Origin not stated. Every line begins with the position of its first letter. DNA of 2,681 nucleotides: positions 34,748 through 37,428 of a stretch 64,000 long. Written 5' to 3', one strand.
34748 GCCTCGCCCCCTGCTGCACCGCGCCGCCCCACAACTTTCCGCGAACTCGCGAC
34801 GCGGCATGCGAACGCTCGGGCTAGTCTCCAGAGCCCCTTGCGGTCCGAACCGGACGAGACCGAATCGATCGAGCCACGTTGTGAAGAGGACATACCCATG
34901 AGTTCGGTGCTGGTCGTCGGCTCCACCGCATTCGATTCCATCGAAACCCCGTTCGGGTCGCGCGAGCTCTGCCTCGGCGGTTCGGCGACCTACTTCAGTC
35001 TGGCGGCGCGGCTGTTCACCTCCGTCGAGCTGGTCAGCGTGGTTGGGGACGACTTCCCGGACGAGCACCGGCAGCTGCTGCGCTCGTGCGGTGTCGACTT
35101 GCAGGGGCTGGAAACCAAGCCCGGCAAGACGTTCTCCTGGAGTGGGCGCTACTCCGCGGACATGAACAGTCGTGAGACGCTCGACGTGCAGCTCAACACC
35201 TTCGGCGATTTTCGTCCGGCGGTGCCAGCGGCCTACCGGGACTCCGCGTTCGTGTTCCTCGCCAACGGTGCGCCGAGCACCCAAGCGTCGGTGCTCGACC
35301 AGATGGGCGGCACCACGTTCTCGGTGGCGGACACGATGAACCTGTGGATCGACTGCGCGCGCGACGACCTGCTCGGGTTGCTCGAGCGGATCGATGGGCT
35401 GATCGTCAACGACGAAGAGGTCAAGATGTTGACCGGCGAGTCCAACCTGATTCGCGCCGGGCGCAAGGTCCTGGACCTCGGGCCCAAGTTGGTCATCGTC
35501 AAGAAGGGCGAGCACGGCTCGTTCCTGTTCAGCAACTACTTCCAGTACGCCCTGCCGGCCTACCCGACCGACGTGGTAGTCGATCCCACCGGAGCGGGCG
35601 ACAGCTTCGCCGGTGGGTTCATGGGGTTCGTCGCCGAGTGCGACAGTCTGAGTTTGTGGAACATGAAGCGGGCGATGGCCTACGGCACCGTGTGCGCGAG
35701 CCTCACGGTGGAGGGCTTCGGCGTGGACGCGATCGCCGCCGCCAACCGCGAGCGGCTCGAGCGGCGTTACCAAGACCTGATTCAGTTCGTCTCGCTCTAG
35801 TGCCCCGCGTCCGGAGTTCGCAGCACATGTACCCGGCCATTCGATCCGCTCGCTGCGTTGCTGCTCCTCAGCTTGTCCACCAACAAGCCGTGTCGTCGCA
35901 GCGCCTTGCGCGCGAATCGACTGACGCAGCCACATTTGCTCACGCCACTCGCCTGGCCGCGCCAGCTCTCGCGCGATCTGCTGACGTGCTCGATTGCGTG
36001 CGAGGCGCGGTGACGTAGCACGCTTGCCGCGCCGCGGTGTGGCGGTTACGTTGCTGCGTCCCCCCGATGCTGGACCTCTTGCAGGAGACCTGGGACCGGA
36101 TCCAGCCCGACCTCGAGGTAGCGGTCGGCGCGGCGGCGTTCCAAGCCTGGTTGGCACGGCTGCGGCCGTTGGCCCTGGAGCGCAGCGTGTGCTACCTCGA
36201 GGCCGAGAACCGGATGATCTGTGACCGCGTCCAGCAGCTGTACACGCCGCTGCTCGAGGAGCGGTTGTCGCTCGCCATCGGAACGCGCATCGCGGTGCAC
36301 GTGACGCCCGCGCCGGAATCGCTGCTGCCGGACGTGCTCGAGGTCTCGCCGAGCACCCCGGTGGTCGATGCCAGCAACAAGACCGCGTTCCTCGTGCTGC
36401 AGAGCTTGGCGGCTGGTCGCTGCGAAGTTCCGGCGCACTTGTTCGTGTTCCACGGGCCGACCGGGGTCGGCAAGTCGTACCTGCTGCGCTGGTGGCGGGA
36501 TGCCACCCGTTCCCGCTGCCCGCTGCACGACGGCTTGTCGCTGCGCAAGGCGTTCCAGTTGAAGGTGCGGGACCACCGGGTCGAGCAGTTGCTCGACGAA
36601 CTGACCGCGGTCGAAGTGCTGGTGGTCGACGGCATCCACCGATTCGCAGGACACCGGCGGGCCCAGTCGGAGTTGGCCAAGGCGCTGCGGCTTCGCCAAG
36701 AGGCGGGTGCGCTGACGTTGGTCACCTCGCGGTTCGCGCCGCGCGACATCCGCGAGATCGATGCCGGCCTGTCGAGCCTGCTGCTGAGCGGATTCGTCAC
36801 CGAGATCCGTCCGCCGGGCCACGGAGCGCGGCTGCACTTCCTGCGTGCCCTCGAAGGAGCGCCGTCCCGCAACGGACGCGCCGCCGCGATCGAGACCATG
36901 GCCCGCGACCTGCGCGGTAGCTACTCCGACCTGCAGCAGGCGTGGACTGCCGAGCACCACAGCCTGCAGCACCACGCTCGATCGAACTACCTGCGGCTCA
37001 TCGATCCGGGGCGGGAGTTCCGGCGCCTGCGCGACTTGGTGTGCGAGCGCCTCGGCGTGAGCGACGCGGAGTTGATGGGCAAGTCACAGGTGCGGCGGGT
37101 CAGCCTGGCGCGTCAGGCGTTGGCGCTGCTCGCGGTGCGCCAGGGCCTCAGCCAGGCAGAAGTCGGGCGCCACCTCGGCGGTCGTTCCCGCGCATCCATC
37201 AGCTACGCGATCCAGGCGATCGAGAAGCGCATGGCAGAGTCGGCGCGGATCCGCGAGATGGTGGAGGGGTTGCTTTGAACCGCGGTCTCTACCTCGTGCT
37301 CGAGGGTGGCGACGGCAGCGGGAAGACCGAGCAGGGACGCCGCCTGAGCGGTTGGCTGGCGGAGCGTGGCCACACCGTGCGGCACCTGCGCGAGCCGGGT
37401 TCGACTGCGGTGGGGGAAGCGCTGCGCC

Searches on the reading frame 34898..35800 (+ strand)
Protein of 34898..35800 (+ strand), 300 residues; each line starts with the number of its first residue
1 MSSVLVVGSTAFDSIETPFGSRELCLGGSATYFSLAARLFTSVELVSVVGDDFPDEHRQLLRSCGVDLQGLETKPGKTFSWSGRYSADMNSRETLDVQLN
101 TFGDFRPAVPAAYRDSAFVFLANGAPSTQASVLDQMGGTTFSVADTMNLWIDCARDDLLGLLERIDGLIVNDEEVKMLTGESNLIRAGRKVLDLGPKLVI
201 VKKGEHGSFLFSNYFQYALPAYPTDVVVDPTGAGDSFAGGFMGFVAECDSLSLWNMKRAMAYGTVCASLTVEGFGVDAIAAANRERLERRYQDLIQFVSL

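Call 47: find_encoding_contigs(protein=window:34898-35800:+, flank=8000, max_places=6)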
Protein window:34898-35800:+ (300 aa): no gene with exactly this product is on record in the collection.

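Call 48: find_homologous_proteins(query=window:34898-35800:+, max_evalue=1e-60)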
Query window:34898-35800:+ (300 aa): 7930 proteins with E <= 1e-60 among 8000 candidates; the best 120 are listed.
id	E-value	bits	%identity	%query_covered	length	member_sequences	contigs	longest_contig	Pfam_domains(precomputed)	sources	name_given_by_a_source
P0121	1.0e-196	670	100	100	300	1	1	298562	PF00294.30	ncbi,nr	ncbi:MAG: sugar kinase [Planctomycetes bacterium]|nr:sugar kinase [Planctomycetota bacterium]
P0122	2.3e-162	557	81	99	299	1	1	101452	PF00294.30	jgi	jgi:sugar/nucleoside kinase (ribokinase family)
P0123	2.0e-161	554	81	99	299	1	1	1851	PF00294.30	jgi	jgi:sugar/nucleoside kinase (ribokinase family)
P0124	2.6e-161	554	82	99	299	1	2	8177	PF00294.30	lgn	-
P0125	3.7e-161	553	81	99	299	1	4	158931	PF00294.30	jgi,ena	jgi:sugar/nucleoside kinase (ribokinase family)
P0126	5.6e-161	552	81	99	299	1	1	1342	PF00294.30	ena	-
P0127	3.8e-160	550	80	99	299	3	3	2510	PF00294.30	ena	-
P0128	1.2e-159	548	81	99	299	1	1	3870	PF00294.30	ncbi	-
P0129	1.4e-159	548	79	99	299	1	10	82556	PF00294.30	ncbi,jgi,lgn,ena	jgi:sugar/nucleoside kinase (ribokinase family)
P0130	2.5e-159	547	83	99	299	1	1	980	PF00294.30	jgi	jgi:sugar/nucleoside kinase (ribokinase family)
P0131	6.6e-158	542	80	99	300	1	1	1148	PF00294.30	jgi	-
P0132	3.4e-156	537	80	99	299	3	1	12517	PF00294.30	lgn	-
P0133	1.4e-155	535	79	99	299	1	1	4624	PF00294.30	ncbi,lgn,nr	ncbi:MAG: PfkB family carbohydrate kinase [Planctomycetota bacterium]|nr:PfkB family carbohydrate ki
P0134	1.6e-155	534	80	99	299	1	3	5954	PF00294.30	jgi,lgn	jgi:sugar/nucleoside kinase (ribokinase family)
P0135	1.9e-155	534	79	99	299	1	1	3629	PF00294.30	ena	-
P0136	3.1e-155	534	81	99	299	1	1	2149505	PF00294.30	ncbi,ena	-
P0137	1.7e-152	525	79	99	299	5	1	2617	PF00294.30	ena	-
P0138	3.7e-152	523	79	99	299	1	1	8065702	PF00294.30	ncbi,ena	-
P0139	5.5e-152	523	78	99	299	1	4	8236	PF00294.30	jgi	jgi:sugar/nucleoside kinase (ribokinase family)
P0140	2.7e-151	521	78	99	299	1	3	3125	PF00294.30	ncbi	-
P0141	2.9e-151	521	78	99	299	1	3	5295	PF00294.30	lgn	-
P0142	3.7e-151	520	78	99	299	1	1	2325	PF00294.30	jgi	-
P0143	4.3e-151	520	77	99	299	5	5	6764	PF00294.30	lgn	-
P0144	4.7e-151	520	77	99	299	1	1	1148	PF00294.30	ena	-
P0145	9.1e-151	519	78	99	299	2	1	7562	PF00294.30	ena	-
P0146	9.4e-151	519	77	99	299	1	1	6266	PF00294.30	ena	-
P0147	2.3e-150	518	78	99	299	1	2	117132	PF00294.30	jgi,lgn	jgi:sugar/nucleoside kinase (ribokinase family)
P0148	1.8e-149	515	77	99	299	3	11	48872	PF00294.30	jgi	jgi:sugar/nucleoside kinase (ribokinase family)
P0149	3.4e-149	514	78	99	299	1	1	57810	PF00294.30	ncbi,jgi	ncbi:MAG: PfkB family carbohydrate kinase [Planctomycetota bacterium]|jgi:sugar/nucleoside kinase (r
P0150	3.4e-149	514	78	99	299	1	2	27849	PF00294.30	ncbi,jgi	ncbi:MAG: PfkB family carbohydrate kinase [Planctomycetota bacterium]|jgi:sugar/nucleoside kinase (r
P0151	3.9e-149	514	77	99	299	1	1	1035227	PF00294.30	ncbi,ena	-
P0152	4.0e-149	514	76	99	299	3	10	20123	PF00294.30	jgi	jgi:sugar/nucleoside kinase (ribokinase family)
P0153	2.2e-148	511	74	99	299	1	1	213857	PF00294.30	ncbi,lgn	-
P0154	2.5e-148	511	76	99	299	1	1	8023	PF00294.30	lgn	-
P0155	3.3e-148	510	75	99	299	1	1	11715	PF00294.30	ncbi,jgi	ncbi:MAG: PfkB family carbohydrate kinase [Planctomycetota bacterium]|jgi:sugar/nucleoside kinase (r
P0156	4.8e-148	510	76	99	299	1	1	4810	PF00294.30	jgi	-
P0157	5.5e-148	510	77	99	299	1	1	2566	PF00294.30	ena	-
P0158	7.8e-148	509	77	99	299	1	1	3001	PF00294.30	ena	-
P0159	9.1e-148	509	76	99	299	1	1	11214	PF00294.30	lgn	-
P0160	1.1e-147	509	76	99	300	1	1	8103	PF00294.30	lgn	-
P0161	1.2e-147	509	75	99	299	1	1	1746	PF00294.30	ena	-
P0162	1.4e-147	508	76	99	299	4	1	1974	PF00294.30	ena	-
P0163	1.5e-147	508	76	99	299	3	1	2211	PF00294.30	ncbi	-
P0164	1.6e-147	508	77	99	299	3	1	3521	PF00294.30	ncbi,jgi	-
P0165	2.0e-147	508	77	99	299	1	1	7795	PF00294.30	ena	-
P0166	2.8e-147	507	76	99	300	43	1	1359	PF00294.30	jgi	jgi:sugar/nucleoside kinase (ribokinase family)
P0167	3.2e-147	507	75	99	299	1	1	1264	PF00294.30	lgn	-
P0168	7.7e-147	506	77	99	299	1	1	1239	PF00294.30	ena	-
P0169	9.9e-147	506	76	99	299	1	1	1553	PF00294.30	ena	-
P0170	1.6e-146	505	76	99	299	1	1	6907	PF00294.30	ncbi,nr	ncbi:MAG: sugar kinase [Planctomycetes bacterium]|nr:sugar kinase [Planctomycetota bacterium]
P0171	1.9e-146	505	75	99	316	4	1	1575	PF00294.30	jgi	jgi:sugar/nucleoside kinase (ribokinase family)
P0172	2.3e-146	504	74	99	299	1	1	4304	PF00294.30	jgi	-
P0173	3.3e-146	504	76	99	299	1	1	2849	PF00294.30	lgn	-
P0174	3.9e-146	504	76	99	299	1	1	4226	PF00294.30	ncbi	-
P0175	3.9e-146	504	75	99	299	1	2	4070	PF00294.30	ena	-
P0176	4.1e-146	504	76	99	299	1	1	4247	PF00294.30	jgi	jgi:sugar/nucleoside kinase (ribokinase family)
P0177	5.2e-146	503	76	99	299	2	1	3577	PF00294.30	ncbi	-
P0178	9.7e-146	502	74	99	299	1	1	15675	PF00294.30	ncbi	-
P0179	1.0e-145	502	75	99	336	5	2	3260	PF00294.30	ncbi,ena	-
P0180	1.1e-145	502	75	99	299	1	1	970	PF00294.30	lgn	-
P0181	1.3e-145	502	76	99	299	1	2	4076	PF00294.30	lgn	-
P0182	1.6e-145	502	73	99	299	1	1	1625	PF00294.30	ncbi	-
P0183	2.0e-145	501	74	99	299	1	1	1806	PF00294.30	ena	-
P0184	2.1e-145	501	75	99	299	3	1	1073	PF00294.30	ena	-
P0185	2.2e-145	501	75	99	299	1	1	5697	PF00294.30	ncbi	-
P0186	2.5e-145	501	75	99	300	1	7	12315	PF00294.30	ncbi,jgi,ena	jgi:sugar/nucleoside kinase (ribokinase family)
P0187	2.9e-145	501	75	99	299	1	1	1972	PF00294.30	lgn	-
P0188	2.9e-145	501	74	99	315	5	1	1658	PF00294.30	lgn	-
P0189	3.1e-145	501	75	99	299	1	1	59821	PF00294.30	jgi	jgi:sugar/nucleoside kinase (ribokinase family)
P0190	3.2e-145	501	73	99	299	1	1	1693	PF00294.30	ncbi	-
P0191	3.9e-145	500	74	99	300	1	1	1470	PF00294.30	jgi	jgi:sugar/nucleoside kinase (ribokinase family)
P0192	5.8e-145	500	75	99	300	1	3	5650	PF00294.30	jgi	jgi:sugar/nucleoside kinase (ribokinase family)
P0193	5.8e-145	500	75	99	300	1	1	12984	PF00294.30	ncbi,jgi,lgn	-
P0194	6.0e-145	500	75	99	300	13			PF00294.30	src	-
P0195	6.5e-145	500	73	99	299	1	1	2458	PF00294.30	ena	-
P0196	6.9e-145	500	74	99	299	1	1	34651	PF00294.30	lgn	-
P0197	7.0e-145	500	75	99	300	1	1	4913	PF00294.30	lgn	-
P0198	8.2e-145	499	74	99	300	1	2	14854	PF00294.30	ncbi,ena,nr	ncbi:MAG: sugar kinase [Planctomycetes bacterium]|nr:sugar kinase [Planctomycetota bacterium]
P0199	8.3e-145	499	73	99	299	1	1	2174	PF00294.30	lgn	-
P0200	9.4e-145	499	74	99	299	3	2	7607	PF00294.30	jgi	jgi:sugar/nucleoside kinase (ribokinase family)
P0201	1.0e-144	499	76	99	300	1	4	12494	PF00294.30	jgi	jgi:sugar/nucleoside kinase (ribokinase family)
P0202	1.3e-144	499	75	99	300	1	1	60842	PF00294.30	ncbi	-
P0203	1.5e-144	499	75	99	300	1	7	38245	PF00294.30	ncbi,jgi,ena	ncbi:MAG: PfkB family carbohydrate kinase [Planctomycetota bacterium]|jgi:sugar/nucleoside kinase (r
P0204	1.5e-144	498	75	99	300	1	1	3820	PF00294.30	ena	-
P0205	1.7e-144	498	73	99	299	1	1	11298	PF00294.30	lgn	-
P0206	1.7e-144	498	75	99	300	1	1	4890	PF00294.30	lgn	-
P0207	1.7e-144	498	75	99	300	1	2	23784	PF00294.30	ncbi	-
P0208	2.1e-144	498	75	99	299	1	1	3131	PF00294.30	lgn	-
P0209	2.4e-144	498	74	99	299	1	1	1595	PF00294.30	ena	-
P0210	2.8e-144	498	75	99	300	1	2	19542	PF00294.30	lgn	-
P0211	2.9e-144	498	74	99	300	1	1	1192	PF00294.30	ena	-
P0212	3.2e-144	497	75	99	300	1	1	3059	PF00294.30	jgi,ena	-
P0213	3.3e-144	497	75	99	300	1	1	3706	PF00294.30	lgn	-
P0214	3.6e-144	497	74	99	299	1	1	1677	PF00294.30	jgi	jgi:sugar/nucleoside kinase (ribokinase family)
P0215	3.7e-144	497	76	99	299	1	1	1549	PF00294.30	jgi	-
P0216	3.9e-144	497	74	99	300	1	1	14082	PF00294.30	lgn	-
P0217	4.4e-144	497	75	99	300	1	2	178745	PF00294.30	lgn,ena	-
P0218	6.1e-144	496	74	99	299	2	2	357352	PF00294.30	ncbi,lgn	ncbi:MAG: PfkB family carbohydrate kinase [Planctomycetota bacterium]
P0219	6.5e-144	496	74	99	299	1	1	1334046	PF00294.30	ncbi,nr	ncbi:MAG: sugar kinase [Planctomycetes bacterium]|nr:sugar kinase [Planctomycetota bacterium]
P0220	7.0e-144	496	74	99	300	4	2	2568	PF00294.30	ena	-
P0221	7.3e-144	496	75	99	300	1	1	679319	PF00294.30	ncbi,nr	ncbi:MAG: sugar kinase [Planctomycetes bacterium]|nr:sugar kinase [Planctomycetota bacterium]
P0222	7.5e-144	496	74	99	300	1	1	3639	PF00294.30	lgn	-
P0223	9.5e-144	496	74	99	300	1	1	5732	PF00294.30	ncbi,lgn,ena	-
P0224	1.0e-143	496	74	99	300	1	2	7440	PF00294.30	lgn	-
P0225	1.1e-143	496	74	99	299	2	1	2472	PF00294.30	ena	-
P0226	1.3e-143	495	73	100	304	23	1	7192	PF00294.30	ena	-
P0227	1.3e-143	495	75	99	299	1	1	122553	PF00294.30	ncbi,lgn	ncbi:MAG: PfkB family carbohydrate kinase [Planctomycetota bacterium]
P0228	1.3e-143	495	75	99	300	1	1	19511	PF00294.30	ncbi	-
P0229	1.5e-143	495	74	99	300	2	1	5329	PF00294.30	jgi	jgi:cytidine kinase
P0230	1.5e-143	495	73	99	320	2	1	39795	PF00294.30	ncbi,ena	-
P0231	1.6e-143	495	75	99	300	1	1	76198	PF00294.30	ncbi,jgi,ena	-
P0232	2.2e-143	495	76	99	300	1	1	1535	PF00294.30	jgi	jgi:sugar/nucleoside kinase (ribokinase family)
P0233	2.4e-143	495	74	99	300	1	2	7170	PF00294.30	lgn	-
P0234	3.3e-143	494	76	99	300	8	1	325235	PF00294.30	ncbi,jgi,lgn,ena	jgi:sugar/nucleoside kinase (ribokinase family)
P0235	4.6e-143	494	74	99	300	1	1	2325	PF00294.30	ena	-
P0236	4.7e-143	494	74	99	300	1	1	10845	PF00294.30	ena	-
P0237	5.4e-143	493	72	99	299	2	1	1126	PF00294.30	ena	-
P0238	5.7e-143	493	74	99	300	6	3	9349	PF00294.30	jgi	jgi:cytidine kinase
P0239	7.4e-143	493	72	99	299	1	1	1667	PF00294.30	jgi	-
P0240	1.1e-142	492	75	99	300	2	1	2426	PF00294.30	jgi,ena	-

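Call 49: list_cluster_members(proteins=[P0121, P0007, P0003, P0006])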
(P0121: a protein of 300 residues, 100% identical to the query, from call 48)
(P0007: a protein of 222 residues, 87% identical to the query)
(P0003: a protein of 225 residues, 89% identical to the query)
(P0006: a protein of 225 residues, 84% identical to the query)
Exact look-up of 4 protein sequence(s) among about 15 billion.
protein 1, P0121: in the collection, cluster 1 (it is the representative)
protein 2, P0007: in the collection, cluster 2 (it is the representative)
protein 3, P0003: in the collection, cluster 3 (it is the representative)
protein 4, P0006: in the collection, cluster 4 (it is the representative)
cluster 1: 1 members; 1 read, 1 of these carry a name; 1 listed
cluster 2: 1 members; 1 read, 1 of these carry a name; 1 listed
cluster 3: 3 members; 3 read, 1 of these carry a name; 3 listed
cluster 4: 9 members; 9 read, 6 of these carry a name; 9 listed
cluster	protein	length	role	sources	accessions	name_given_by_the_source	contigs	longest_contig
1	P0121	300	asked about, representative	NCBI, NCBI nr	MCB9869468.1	MAG: sugar kinase [Planctomycetes bacterium] | sugar kinase [Planctomycetota bacterium]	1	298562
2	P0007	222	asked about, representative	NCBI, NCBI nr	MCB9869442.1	MAG: hypothetical protein H6837_06270 [Planctomycetes bacterium] | hypothetical protein [Planctomycetota bacterium]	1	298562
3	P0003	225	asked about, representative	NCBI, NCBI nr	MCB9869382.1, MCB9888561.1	MAG: transposase [Planctomycetes bacterium] | transposase [Planctomycetota bacterium]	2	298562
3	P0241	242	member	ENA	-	-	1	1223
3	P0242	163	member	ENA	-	-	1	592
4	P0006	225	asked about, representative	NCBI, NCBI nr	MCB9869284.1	MAG: transposase [Planctomycetes bacterium] | transposase [Planctomycetota bacterium]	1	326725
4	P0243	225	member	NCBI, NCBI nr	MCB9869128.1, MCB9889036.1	MAG: transposase [Planctomycetes bacterium] | transposase [Planctomycetota bacterium]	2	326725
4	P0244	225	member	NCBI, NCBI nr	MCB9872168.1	MAG: transposase [Planctomycetes bacterium] | transposase [Planctomycetota bacterium]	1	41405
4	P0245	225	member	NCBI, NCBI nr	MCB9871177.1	MAG: transposase [Planctomycetes bacterium] | transposase [Planctomycetota bacterium]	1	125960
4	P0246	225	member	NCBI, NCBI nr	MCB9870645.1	MAG: transposase [Planctomycetes bacterium] | transposase [Planctomycetota bacterium]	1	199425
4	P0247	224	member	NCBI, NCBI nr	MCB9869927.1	MAG: transposase [Planctomycetes bacterium] | transposase [Planctomycetota bacterium]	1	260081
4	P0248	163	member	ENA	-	-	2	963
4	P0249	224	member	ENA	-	-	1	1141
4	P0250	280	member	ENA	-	-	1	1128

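Call 57: find_encoding_contigs(protein=P0243, flank=5000, max_places=6)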
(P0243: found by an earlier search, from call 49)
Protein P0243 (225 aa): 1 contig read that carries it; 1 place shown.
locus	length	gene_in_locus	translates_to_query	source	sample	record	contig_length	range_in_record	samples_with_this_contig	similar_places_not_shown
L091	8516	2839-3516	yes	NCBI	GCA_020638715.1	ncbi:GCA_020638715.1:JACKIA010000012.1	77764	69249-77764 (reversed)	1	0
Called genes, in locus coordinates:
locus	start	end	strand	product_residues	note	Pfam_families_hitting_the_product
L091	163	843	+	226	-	-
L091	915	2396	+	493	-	PF11074:DUF2779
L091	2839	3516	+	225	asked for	-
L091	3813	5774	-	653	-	PF02784:Orn_Arg_deC_N, PF17810:Arg_decarb_HB, PF17944:Arg_decarbox_C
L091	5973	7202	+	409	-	PF00464:SHMT, PF01041:DegT_DnrJ_EryC1 (weak)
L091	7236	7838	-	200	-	PF04191:PEMT, PF04140:ICMT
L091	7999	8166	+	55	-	-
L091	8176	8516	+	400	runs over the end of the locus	PF13646:HEAT_2 (faint)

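Call 73: find_encoding_contigs(protein=P0122, flank=4000, max_places=3)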
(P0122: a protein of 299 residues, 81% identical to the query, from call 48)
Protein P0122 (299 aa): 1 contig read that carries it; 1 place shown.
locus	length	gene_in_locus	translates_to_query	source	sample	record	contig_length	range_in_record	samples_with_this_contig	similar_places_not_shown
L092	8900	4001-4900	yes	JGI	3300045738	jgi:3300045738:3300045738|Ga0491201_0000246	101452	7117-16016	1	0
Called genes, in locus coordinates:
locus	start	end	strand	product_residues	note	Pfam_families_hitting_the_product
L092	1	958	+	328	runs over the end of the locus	PF01073:3Beta_HSD, PF01370:Epimerase, PF02719:Polysacc_synt_2, PF04321:RmlD_sub_bind, PF05368:NmrA (weak), PF13460:NAD_binding_10 (weak), PF16363:GDP_Man_Dehyd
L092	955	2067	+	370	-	PF13646:HEAT_2 (faint)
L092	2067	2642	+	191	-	PF04017:DUF366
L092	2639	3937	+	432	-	PF03706:LPG_synthase_TM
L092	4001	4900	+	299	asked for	PF00294:PfkB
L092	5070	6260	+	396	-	PF00154:RecA_N, PF08423:Rad51 (weak), PF06745:ATPase (weak), PF27531:MT3502_N (weak), PF21096:RecA_C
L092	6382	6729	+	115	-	-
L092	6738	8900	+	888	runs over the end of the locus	PF01411:tRNA-synt_2c, PF07973:tRNA_SAD, PF02272:DHHA1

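Call 80: search_protein_families(library=pfam, proteins=[window:34898-35800:+], max_evalue=0.00001)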
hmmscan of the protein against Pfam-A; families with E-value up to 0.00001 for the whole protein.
window:34898-35800:+ (300 aa): 1 family
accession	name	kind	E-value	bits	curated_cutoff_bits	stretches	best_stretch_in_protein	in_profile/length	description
PF00294.29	PfkB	-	1.7e-29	103.6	25.8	1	21-277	30-296/302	pfkB family carbohydrate kinase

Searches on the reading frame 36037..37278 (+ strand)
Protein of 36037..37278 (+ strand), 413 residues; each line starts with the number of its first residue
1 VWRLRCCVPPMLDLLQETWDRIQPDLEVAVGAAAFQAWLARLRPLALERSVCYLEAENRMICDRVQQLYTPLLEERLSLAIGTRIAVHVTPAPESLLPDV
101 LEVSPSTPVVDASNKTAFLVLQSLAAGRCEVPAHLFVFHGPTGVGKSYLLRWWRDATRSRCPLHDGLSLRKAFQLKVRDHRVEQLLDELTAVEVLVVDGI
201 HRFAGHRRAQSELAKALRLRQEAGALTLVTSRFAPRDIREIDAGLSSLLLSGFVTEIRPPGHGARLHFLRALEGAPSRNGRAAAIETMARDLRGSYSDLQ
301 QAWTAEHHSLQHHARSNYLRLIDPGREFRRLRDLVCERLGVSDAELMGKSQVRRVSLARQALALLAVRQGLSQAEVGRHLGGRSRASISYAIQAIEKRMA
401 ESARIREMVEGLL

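Call 80: search_protein_families(library=pfam, proteins=[window:36037-37278:+], max_evalue=0.00001)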
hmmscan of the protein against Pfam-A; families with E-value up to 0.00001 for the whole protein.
window:36037-37278:+ (413 aa): 3 families
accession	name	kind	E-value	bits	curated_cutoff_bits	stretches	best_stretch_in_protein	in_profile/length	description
PF11638.13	DnaA_N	-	4.9e-11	42.6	24.6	1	16-78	1-64/65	DnaA N-terminal domain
PF08299.17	Bac_DnaA_C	-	2.5e-10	40.7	31.5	1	333-395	6-69/69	Bacterial dnaA protein helix-turn-helix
PF00308.24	Bac_DnaA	-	2e-09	38.3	23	1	109-255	11-161/162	Bacterial DnaA ATPAse domain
